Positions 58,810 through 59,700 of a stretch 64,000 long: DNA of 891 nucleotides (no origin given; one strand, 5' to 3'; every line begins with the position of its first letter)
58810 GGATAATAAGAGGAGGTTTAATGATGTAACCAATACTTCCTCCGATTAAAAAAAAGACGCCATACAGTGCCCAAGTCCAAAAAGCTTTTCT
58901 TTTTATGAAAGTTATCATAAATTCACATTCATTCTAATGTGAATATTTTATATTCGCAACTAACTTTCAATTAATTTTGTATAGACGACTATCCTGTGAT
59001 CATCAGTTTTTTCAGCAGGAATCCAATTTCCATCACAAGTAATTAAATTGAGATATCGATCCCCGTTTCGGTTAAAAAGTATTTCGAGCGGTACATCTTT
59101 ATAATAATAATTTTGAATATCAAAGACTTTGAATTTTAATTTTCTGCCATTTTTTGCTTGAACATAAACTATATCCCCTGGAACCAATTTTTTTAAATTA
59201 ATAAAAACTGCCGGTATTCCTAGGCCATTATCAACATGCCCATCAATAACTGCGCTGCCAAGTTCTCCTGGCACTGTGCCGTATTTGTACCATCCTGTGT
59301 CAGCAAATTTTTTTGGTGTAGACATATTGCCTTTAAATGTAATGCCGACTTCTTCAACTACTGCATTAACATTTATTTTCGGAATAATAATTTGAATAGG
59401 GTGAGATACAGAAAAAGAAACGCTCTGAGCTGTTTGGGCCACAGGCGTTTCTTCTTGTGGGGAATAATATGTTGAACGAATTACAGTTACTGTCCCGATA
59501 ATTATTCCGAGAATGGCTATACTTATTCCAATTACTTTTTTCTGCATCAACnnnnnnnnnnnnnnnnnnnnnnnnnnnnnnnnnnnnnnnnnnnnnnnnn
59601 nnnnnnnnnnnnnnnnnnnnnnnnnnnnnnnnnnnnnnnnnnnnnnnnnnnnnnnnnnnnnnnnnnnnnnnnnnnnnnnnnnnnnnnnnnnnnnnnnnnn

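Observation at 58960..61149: Sortase with an adjacent 85-aa minimal substrate (VPTTG) and a Thr-rich protein bearing three exact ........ repeats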

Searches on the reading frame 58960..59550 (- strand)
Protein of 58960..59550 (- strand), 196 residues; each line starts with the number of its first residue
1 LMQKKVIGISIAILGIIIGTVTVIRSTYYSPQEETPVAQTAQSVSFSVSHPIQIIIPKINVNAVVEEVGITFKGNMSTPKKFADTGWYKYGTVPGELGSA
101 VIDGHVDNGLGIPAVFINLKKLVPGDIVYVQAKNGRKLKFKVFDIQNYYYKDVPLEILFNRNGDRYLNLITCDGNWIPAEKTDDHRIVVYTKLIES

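Call 3: search_protein_families(library=pfam, proteins=[window:58960-59550:-], max_evalue=0.01)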
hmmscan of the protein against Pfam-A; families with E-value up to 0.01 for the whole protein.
window:58960-59550:- (196 aa): 1 family
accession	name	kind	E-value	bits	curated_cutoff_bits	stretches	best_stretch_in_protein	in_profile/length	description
PF04203.18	Sortase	-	2e-22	79.7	26.6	1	54-193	1-124/125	Sortase domain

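Call 4: search_protein_families(library=ncbifam, proteins=[window:58960-59550:-], max_evalue=0.01)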
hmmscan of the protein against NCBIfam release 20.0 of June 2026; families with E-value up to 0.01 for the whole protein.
window:58960-59550:- (196 aa): 6 families
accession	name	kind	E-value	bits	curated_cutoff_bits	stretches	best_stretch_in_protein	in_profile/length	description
NF033748.1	class_F_sortase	subfamily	1.6e-34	118.8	166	1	46-193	6-154/155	class F sortase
TIGR01076.1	sortase_fam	subfamily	1.2e-07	31.6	39.35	1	88-193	30-127/136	sortase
NF033745.1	class_C_sortase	subfamily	1.9e-06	27.8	160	1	95-190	132-217/220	class C sortase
NF033747.1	class_E_sortase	subfamily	3.8e-06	26.9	160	1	83-194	98-206/211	class E sortase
TIGR03784.1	marine_sortase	equivalog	1.3e-05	24.9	158.25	1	86-172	79-156/174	class GN sortase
NF058671.1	sortase_SrtD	exception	0.0011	18.7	140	1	84-172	90-168/187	class D sortase, LPxTATN-specific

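Call 8: find_encoding_contigs(protein=window:58960-59550:-, flank=6000, max_places=10)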
Protein window:58960-59550:- (196 aa): no gene with exactly this product is on record in the collection.

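Call 11: find_encoding_contigs(protein=window:58960-59547:-, flank=6000, max_places=10)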
Protein window:58960-59547:- (195 aa): 1 contig read that carries it; 1 place shown.
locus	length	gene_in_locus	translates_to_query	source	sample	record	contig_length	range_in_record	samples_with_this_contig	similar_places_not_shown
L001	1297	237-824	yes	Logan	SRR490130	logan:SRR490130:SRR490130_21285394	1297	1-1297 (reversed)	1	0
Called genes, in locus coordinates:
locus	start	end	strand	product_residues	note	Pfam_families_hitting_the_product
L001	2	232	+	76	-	?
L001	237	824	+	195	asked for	PF04203:Sortase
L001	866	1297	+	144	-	?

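Call 13: find_homologous_proteins(query=window:58960-59547:-, max_evalue=1e-10)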
Query window:58960-59547:- (195 aa): 832 proteins with E <= 1e-10 among 970 candidates; the best 120 are listed.
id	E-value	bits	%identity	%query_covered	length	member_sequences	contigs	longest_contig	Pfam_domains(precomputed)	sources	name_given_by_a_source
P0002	9.3e-125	432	100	100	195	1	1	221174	PF04203.19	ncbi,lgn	-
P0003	9.0e-70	252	63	90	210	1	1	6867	PF04203.19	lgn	-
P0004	9.6e-70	252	59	99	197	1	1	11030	PF04203.19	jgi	jgi:sortase A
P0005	1.6e-69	251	58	99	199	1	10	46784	PF04203.19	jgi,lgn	jgi:sortase A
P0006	5.3e-69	250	59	99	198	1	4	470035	PF04203.19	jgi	jgi:sortase A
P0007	9.6e-69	249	56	97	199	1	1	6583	PF04203.19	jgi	jgi:sortase A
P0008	1.4e-68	248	59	94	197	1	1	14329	PF04203.19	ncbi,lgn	-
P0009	4.5e-67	243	55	98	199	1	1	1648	PF04203.19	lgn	-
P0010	7.3e-67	243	58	98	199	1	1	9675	PF04203.19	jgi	jgi:sortase A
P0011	7.4e-66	239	57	97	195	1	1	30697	PF04203.19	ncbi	-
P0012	9.6e-65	236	59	93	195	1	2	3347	PF04203.19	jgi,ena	-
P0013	1.9e-64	235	59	92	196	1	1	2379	PF04203.19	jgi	jgi:LPXTG-site transpeptidase (sortase) family protein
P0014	7.4e-64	233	55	99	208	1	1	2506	PF04203.19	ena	-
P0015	3.4e-62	227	55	96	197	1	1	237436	PF04203.19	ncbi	-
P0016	2.3e-61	225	51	99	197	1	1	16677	PF04203.19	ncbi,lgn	-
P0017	1.8e-60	222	51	90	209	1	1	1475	PF04203.19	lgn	-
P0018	1.8e-60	222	53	98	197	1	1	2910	PF04203.19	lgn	-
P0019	5.4e-60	220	53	98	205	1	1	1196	PF04203.19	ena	-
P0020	8.0e-60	220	53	97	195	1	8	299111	PF04203.19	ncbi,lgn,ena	-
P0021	1.3e-59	219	49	99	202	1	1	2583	PF04203.19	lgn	-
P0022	1.2e-58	216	54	99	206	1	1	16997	PF04203.19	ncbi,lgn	-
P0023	1.3e-57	212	51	99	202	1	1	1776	PF04203.19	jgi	jgi:sortase A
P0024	3.5e-56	208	57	88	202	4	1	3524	PF04203.19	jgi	jgi:sortase (surface protein transpeptidase)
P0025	7.0e-56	207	51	98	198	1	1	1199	PF04203.19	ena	-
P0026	9.8e-56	206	51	98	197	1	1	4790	PF04203.19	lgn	-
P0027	3.8e-55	204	53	97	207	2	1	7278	PF04203.19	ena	-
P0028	4.8e-55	204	50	96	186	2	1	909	PF04203.19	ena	-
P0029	8.6e-55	203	46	98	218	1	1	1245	PF04203.19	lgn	-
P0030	1.8e-54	202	48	96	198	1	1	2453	PF04203.19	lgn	-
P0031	2.2e-54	202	49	98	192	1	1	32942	PF04203.19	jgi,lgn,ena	-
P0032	3.7e-54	201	49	100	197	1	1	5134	PF04203.19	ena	-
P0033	4.6e-54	201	46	99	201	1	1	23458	PF04203.19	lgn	-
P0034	5.8e-54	201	51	98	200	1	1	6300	PF04203.19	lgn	-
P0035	7.8e-54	200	50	98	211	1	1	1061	PF04203.19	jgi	jgi:sortase (surface protein transpeptidase)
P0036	1.1e-53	200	46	92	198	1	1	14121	PF04203.19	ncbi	-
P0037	1.1e-53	200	47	95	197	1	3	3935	PF04203.19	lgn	-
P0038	3.3e-53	198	47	95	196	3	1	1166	PF04203.19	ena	-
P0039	4.6e-53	198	46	98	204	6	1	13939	PF04203.19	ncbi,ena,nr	ncbi:MAG: peptidase C60 sortase A and B [Parcubacteria group bacterium Athens0416_74]|nr:MAG: peptid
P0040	6.5e-53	197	45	99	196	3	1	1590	PF04203.19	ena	-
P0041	6.9e-53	197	50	95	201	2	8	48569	PF04203.19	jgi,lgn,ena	-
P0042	7.3e-53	197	48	96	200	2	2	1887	PF04203.19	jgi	jgi:sortase (surface protein transpeptidase)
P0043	1.3e-52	196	47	99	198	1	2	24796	PF04203.19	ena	-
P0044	1.6e-52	196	46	92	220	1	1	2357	PF04203.19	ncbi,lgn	-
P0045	1.9e-52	196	47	98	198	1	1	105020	PF04203.19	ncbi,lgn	-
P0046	2.0e-52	196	49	97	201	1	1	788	PF04203.19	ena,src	-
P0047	3.5e-52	195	47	93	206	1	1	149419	PF04203.19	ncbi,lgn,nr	ncbi:MAG: hypothetical protein JWO50_482 [Candidatus Kaiserbacteria bacterium]|nr:hypothetical prote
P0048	4.3e-52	194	51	91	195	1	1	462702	PF04203.19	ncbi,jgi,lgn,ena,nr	ncbi:MAG TPA: class F sortase [Candidatus Paceibacterota bacterium]|nr:class F sortase [Candidatus P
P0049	5.2e-52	194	56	76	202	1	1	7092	PF04203.19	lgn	-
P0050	5.2e-52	194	46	100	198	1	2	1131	PF04203.19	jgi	jgi:sortase (surface protein transpeptidase)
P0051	5.4e-52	194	47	98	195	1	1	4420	PF04203.19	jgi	jgi:sortase A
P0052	5.6e-52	194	49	99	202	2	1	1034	PF04203.19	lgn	-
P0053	6.2e-52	194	47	95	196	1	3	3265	PF04203.19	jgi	jgi:sortase A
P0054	7.1e-52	194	46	99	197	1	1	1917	PF04203.19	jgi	jgi:sortase A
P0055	8.0e-52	194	49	96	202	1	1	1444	PF04203.19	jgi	jgi:sortase A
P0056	8.6e-52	194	46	98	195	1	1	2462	PF04203.19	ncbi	-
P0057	1.2e-51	193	51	98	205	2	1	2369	PF04203.19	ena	-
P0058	1.3e-51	193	49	89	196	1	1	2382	PF04203.19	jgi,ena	jgi:sortase (surface protein transpeptidase)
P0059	1.9e-51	192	46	98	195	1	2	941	PF04203.19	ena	-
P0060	2.1e-51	192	45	97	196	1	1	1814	PF04203.19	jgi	jgi:sortase A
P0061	2.1e-51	192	48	89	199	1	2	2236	PF04203.19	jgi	jgi:sortase A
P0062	2.2e-51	192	49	99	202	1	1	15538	PF04203.19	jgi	jgi:sortase A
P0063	2.3e-51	192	54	84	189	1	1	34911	PF04203.19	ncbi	-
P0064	2.4e-51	192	46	99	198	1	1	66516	PF04203.19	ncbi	-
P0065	2.7e-51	192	48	95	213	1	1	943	PF04203.19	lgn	-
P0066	2.9e-51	192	50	94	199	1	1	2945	PF04203.19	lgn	-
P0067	3.2e-51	192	49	94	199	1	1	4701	PF04203.19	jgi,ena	-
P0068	3.8e-51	191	49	93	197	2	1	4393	PF04203.19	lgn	-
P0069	4.8e-51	191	48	95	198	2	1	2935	PF04203.19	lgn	-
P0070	4.9e-51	191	44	100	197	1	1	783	PF04203.19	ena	-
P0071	5.9e-51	191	47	99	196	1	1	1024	PF04203.19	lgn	-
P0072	7.3e-51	190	48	97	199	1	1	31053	PF04203.19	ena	-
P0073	8.0e-51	190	47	94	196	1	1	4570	PF04203.19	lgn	-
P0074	8.8e-51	190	45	98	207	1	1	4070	PF04203.19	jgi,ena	-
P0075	9.8e-51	190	47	97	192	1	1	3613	PF04203.19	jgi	jgi:LPXTG-site transpeptidase (sortase) family protein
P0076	1.1e-50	190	47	99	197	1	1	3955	PF04203.19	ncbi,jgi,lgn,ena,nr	ncbi:MAG: class F sortase [Candidatus Kaiserbacteria bacterium]|nr:class F sortase [Candidatus Kaise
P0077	1.1e-50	190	45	100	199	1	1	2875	PF04203.19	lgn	-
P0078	1.3e-50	190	47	98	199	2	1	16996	PF04203.19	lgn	-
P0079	1.4e-50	190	45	99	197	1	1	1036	PF04203.19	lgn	-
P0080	1.4e-50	190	45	98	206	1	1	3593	PF04203.19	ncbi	-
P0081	1.8e-50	189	47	96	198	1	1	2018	PF04203.19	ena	-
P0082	2.2e-50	189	48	99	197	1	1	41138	PF04203.19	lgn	-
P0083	2.4e-50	189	45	100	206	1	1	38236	PF04203.19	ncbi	-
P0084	2.8e-50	189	46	95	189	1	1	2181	PF04203.19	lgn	-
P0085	2.9e-50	189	47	98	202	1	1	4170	PF04203.19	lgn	-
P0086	3.0e-50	188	46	99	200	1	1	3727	PF04203.19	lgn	-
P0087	3.9e-50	188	46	97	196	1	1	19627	PF04203.19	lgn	-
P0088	4.1e-50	188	45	95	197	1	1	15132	PF04203.19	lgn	-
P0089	4.3e-50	188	45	97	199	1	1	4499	PF04203.19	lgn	-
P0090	4.7e-50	188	47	95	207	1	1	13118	PF04203.19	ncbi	ncbi:MAG: class F sortase, partial [Minisyncoccia bacterium]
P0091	5.6e-50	188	50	90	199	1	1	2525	PF04203.19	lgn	-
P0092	5.8e-50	188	48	89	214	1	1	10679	PF04203.19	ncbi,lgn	-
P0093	5.8e-50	188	46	97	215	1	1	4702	PF04203.19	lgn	-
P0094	6.2e-50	187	47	98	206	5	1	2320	PF04203.19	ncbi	-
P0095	6.3e-50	187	65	69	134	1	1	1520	PF04203.19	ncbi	ncbi:MAG TPA: class F sortase, partial [Candidatus Paceibacterota bacterium]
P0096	6.3e-50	187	46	98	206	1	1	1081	PF04203.19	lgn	-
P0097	6.3e-50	187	46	95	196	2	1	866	PF04203.19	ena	-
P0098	6.6e-50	187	46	94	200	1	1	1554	PF04203.19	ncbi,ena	-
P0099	6.9e-50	187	46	94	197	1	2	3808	PF04203.19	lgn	-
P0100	7.3e-50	187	45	95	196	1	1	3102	PF04203.19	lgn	-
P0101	7.6e-50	187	50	87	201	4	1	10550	PF04203.19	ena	-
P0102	8.6e-50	187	43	99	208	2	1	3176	PF04203.19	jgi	jgi:LPXTG-site transpeptidase (sortase) family protein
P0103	8.7e-50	187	44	94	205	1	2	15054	PF04203.19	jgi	jgi:sortase (surface protein transpeptidase)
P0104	9.3e-50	187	46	98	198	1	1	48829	PF04203.19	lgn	-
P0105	9.5e-50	187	46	99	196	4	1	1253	PF04203.19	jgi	jgi:sortase (surface protein transpeptidase)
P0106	1.1e-49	187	47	95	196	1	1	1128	PF04203.19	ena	-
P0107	1.1e-49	187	47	96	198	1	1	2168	PF04203.19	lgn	-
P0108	1.2e-49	187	48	95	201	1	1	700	PF04203.19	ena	-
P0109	1.3e-49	186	43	98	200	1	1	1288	PF04203.19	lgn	-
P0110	1.4e-49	186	45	99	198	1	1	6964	PF04203.19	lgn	-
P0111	1.4e-49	186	48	89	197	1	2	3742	PF04203.19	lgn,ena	-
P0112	2.0e-49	186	46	99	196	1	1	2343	PF04203.19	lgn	-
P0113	2.0e-49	186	47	90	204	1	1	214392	PF04203.19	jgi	jgi:sortase A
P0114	2.2e-49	186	47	94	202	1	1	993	PF04203.19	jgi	jgi:sortase A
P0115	2.7e-49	185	46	98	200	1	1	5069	PF04203.19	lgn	-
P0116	2.7e-49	185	45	100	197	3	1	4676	PF04203.19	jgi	jgi:sortase (surface protein transpeptidase)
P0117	2.7e-49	185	44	98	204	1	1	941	PF04203.19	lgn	-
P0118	3.2e-49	185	48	97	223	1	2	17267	PF04203.19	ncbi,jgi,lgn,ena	-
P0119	3.3e-49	185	47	97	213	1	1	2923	PF04203.19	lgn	-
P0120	3.6e-49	185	43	98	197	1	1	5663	PF04203.19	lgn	-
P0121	3.7e-49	185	44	98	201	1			PF04203.19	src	-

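Call 15: find_related_loci(query=A1, collection=genome_contigs, flank=5000)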
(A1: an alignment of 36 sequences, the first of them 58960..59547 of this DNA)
Query A1 (195 aa) in genome_contigs; peptide patterns used: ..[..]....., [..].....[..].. (x = any residue, [..] = any of these).
343 stretches matched a pattern; 267 encode a relative of the query (tblastn E <= 1e-3); the best 80 are kept; 80 distinct loci.
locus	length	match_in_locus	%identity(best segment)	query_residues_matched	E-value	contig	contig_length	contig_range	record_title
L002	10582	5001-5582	52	1-194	5e-63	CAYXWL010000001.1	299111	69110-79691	MAG TPA_asm: uncultured Candidatus Saccharibacteria bacterium isolate SRP135725_co2_296 genome assembly, contig: k141_54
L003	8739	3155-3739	46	1-192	8e-58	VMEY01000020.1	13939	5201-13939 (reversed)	MAG: Parcubacteria group bacterium Athens0416_74 Athens041674_scaffold_3794, whole genome shotgun sequence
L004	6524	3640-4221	48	4-194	5e-58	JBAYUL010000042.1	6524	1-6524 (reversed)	MAG: Candidatus Paceibacterota bacterium isolate SO_2016_LW3_34 scaffold18871_LW162_2016, whole genome shotgun sequence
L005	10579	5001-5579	47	4-194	8e-58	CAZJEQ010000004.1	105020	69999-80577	MAG TPA_asm: uncultured Candidatus Saccharibacteria bacterium isolate SRP292972_co3_22 genome assembly, contig: NODE_233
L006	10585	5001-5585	47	1-192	4e-57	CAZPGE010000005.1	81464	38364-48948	MAG TPA_asm: uncultured Candidatus Saccharibacteria bacterium isolate ERP113451_co1_69 genome assembly, contig: NODE_176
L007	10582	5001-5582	47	2-194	8e-57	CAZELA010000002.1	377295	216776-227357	MAG TPA_asm: uncultured Candidatus Saccharibacteria bacterium isolate SRP170004_co1_374 genome assembly, contig: NODE_19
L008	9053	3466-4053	45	1-192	3e-55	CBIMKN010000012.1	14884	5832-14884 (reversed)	MAG TPA_asm: uncultured bacterium isolate SRR16817059_concoct_14 genome assembly, contig: ERZ27394141.678, whole genome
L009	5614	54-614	47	8-192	4e-55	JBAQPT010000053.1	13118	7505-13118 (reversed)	MAG: Minisyncoccia bacterium isolate MFD03286_ilm_asm_bin13 k127_31882, whole genome shotgun sequence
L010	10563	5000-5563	47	12-192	5e-55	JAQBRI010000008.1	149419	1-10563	MAG: Candidatus Kaiserbacteria bacterium isolate RYN_395 scaffold_2813410, whole genome shotgun sequence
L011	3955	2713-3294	47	2-194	9e-55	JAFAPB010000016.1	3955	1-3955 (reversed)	MAG: Candidatus Kaiserbacteria bacterium isolate CP_BM_ER_27 BM_ER_k147_1347683, whole genome shotgun sequence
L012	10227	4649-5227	47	3-194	2e-54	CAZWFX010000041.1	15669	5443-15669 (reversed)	MAG TPA_asm: uncultured Candidatus Saccharibacteria bacterium isolate SRP278252_co2_728 genome assembly, contig: NODE_77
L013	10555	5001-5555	45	12-193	2e-54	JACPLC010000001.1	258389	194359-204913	MAG: Candidatus Kaiserbacteria bacterium isolate NC_groundwater_511_Ag_S-0.1um_54_12 S35_SO-1_scaffold_84586, whole geno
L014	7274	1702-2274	45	4-195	4e-54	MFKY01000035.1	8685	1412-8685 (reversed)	MAG: Candidatus Kaiserbacteria bacterium RIFCSPHIGHO2_01_FULL_55_37 rifcsphigho2_01_scaffold_41847, whole genome shotgun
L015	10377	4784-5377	46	1-193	3e-54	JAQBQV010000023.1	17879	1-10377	MAG: Parcubacteria group bacterium isolate RYN_382 scaffold_736280, whole genome shotgun sequence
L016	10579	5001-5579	46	5-193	1e-53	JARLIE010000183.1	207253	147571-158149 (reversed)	MAG: Candidatus Paceibacterota bacterium isolate MAG_CO249 MetaCoAG_Bin_249_Oxic_k141_1443204, whole genome shotgun sequ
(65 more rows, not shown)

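Call 29: search_solved_structures(query=A1, max_evalue=0.001, show_alignments=1)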
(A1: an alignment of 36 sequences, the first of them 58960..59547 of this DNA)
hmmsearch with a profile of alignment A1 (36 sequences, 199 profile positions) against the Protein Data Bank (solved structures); distinct sequences matched with E-value up to 0.001: 6.
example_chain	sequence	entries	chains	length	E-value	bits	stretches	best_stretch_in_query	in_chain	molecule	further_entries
4d70_A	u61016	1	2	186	4e-06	29.4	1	68-177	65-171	SORTASE FAMILY PROTEIN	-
24rr_A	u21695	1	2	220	1.2e-05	27.9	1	99-183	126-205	Ebp pilus assembly class C sortase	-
2xwg_A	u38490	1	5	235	5.2e-05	25.8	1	99-177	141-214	SORTASE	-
8t28_A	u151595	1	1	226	6.2e-05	25.5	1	98-177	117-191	Class C sortase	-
2w1j_A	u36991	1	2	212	0.00065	22.2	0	98-183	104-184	PUTATIVE SORTASE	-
2wts_A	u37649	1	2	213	0.00084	21.8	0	99-183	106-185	PUTATIVE SORTASE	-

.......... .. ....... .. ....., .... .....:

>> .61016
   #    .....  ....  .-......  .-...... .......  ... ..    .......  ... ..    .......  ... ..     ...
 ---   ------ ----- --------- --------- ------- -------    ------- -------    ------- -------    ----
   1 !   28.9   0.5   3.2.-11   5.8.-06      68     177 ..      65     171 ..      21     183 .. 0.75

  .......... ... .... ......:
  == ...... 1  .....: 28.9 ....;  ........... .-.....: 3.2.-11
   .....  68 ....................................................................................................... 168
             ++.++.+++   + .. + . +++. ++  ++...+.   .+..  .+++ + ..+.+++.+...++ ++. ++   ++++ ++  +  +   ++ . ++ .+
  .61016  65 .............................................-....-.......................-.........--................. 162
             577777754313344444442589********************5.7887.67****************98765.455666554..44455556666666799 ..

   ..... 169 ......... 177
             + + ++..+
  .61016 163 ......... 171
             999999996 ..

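Call 47: find_encoding_contigs(protein=P0006, flank=5000, max_places=2)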
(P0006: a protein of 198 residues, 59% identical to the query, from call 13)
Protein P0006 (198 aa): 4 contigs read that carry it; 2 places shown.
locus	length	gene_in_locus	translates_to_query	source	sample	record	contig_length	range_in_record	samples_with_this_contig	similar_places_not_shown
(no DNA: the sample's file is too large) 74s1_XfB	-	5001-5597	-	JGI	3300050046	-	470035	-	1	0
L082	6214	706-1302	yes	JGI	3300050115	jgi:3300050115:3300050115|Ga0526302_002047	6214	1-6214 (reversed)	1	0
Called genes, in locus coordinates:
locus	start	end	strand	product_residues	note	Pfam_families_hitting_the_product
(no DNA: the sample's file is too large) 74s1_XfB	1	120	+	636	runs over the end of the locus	PF17764:PriA_3primeBD (weak)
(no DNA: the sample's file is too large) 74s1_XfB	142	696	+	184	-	PF01327:Pep_deformylase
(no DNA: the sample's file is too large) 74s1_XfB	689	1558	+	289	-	PF00551:Formyl_trans_N, PF02911:Formyl_trans_C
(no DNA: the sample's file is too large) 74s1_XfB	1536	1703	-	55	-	-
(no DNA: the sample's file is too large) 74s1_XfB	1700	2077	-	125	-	PF02482:Ribosomal_S30AE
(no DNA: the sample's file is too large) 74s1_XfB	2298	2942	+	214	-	-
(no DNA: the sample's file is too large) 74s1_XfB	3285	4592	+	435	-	-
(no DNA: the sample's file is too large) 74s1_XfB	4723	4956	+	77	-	-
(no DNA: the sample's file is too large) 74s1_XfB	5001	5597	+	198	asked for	PF04203:Sortase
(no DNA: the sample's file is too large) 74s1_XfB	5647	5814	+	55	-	-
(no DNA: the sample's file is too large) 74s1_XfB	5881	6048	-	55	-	-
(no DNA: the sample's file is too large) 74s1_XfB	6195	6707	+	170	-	PF06983:3-dmu-9_3-mt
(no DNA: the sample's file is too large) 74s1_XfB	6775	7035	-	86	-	-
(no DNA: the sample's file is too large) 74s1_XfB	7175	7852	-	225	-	PF00072:Response_reg, PF00486:Trans_reg_C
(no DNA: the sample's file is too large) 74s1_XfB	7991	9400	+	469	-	PF03721:UDPG_MGDP_dh_N, PF00984:UDPG_MGDP_dh, PF03720:UDPG_MGDP_dh_C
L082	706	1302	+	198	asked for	PF04203:Sortase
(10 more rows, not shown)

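Call 48: find_encoding_contigs(protein=P0005, flank=5000, max_places=2)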
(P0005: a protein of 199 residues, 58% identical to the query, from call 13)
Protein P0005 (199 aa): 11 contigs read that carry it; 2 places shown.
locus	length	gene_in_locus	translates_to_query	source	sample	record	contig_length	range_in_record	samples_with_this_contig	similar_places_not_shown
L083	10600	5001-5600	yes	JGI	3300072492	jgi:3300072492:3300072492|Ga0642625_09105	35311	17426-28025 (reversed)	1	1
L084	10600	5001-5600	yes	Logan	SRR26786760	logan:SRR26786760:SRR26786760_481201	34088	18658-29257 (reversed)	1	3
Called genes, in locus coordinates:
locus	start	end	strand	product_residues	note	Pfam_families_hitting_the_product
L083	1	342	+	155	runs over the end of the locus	PF03852:Vsr, PF18741:MTES_1575 (weak)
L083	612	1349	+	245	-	-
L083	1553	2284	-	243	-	-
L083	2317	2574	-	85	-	PF13376:OmdA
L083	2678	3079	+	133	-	PF00903:Glyoxalase (faint), PF22677:Ble-like_N (weak)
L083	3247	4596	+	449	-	-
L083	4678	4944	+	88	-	-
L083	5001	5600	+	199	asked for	PF04203:Sortase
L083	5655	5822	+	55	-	-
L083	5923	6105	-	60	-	-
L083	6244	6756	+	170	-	PF06983:3-dmu-9_3-mt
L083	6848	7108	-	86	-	-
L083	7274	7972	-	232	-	PF00072:Response_reg (weak), PF00486:Trans_reg_C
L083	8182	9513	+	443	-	PF00535:Glycos_transf_2, PF10111:Glyco_tranf_2_2 (weak), PF13641:Glyco_tranf_2_3, PF13506:Glyco_transf_21, PF03142:Chitin_synth_2, PF13632:Glyco_trans_2_3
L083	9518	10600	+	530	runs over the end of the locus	PF01522:Polysacc_deac_1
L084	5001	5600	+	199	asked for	PF04203:Sortase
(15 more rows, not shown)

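Call 49: find_encoding_contigs(protein=P0011, flank=5000, max_places=2)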
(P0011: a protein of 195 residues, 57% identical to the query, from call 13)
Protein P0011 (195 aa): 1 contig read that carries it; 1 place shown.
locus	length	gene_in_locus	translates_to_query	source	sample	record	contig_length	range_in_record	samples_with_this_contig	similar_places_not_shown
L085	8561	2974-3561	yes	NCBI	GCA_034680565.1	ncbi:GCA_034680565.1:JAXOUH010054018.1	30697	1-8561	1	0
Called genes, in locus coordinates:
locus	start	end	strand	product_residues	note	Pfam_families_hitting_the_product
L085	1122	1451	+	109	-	-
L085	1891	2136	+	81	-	-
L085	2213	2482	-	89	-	-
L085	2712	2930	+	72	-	-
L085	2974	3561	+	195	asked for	PF04203:Sortase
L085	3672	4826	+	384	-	-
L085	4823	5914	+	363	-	-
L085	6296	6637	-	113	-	PF18895:T4SS_pilin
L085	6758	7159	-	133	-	PF18895:T4SS_pilin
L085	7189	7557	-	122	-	PF18895:T4SS_pilin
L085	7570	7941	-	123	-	PF04956:TrbC (weak), PF18895:T4SS_pilin (weak)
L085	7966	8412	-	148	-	PF18895:T4SS_pilin (weak)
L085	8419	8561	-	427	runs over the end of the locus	PF01547:SBP_bac_1, PF13416:SBP_bac_8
